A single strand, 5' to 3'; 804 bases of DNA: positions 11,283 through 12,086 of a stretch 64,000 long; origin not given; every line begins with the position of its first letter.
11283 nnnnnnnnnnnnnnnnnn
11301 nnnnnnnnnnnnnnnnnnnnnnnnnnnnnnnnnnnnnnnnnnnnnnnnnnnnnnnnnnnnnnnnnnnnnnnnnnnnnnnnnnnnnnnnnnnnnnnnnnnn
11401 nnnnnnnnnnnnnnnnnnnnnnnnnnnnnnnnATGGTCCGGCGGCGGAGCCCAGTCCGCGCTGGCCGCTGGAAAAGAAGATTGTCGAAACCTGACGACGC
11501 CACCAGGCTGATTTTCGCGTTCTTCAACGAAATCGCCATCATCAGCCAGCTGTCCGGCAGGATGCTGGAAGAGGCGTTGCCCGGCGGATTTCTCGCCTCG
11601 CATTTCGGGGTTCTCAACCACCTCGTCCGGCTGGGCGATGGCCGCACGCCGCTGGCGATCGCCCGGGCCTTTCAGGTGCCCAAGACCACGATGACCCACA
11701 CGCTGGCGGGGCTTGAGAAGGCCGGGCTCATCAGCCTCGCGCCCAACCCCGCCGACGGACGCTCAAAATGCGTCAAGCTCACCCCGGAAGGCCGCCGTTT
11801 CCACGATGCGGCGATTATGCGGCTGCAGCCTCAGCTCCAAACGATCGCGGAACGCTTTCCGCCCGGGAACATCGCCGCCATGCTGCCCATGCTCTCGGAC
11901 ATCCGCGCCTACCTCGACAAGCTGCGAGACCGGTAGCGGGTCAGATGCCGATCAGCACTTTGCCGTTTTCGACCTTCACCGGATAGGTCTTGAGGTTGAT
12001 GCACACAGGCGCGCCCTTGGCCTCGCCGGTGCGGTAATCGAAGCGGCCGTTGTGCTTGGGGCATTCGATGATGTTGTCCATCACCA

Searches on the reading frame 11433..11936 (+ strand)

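Call 44: search_protein_families(library=pfam, proteins=[window:11433-11936:+], max_evalue=0.00001)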
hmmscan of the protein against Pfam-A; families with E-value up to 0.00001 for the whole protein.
window:11433-11936:+ (167 aa): 3 families
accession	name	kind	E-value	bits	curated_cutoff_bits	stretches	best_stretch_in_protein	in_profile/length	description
PF12802.13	MarR_2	-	3.6e-11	43.5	27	1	54-111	4-61/61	MarR family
PF12840.13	HTH_20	-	1.4e-06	28.6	27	1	67-100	15-48/51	Helix-turn-helix domain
PF13463.12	HTH_27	-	3.9e-06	27.5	22.2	1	59-120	7-68/68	Winged helix DNA-binding domain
